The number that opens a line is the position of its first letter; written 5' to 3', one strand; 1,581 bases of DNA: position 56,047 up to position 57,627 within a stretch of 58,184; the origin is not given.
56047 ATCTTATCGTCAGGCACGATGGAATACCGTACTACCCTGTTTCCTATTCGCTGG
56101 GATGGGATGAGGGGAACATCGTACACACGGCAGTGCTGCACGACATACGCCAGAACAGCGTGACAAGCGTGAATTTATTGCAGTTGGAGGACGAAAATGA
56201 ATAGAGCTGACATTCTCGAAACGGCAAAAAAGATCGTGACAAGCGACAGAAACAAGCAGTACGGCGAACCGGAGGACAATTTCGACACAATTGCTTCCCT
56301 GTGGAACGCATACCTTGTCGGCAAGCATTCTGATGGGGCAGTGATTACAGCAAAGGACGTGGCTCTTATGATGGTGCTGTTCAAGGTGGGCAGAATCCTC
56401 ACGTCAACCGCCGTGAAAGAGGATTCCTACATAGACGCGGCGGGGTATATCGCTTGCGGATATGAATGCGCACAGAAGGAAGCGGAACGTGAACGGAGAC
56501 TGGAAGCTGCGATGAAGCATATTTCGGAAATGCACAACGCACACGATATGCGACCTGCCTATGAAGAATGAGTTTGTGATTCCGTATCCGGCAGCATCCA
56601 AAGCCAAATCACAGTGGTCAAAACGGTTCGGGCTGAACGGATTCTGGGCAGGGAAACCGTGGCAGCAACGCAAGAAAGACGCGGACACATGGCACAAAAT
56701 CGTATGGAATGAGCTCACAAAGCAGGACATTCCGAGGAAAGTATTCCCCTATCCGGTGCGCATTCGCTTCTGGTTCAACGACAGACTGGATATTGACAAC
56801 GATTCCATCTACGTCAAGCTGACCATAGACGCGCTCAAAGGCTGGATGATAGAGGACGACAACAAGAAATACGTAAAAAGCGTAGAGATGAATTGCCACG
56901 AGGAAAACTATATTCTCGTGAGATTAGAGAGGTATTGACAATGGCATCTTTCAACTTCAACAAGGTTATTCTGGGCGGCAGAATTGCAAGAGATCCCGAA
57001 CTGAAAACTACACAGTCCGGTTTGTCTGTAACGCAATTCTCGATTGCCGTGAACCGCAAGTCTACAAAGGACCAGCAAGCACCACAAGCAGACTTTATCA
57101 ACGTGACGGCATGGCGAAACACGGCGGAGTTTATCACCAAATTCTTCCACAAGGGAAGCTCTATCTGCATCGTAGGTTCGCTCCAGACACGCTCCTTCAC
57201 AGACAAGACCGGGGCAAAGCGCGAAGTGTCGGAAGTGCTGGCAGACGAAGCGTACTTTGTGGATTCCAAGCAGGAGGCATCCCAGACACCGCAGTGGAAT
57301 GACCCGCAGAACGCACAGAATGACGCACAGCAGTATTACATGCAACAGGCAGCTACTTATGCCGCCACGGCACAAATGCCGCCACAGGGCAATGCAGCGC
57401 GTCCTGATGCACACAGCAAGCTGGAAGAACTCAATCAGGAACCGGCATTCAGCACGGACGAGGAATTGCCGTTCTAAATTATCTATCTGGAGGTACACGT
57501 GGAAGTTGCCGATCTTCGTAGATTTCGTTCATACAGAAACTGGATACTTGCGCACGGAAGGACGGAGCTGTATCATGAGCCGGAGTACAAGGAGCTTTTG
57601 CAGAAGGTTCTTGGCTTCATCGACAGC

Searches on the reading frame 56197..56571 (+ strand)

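Call 54: search_protein_families(library=pfam, proteins=[window:56197-56571:+], max_evalue=0.01)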
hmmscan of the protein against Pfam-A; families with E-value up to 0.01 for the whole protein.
window:56197-56571:+ (124 aa): 1 family
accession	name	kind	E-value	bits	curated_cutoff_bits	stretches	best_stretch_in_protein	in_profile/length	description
PF19905.4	DUF6378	-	1.3e-29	102.7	27.1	1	5-91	1-80/81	Domain of unknown function (DUF6378)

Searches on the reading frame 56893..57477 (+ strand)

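Call 54: search_protein_families(library=pfam, proteins=[window:56893-57477:+], max_evalue=0.01)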
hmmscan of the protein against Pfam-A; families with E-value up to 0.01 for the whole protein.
window:56893-57477:+ (194 aa): 1 family
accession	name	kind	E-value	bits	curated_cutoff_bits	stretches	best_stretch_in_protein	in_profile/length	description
PF00436.31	SSB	-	1.4e-29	102.6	26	1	22-122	1-103/104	Single-strand binding protein family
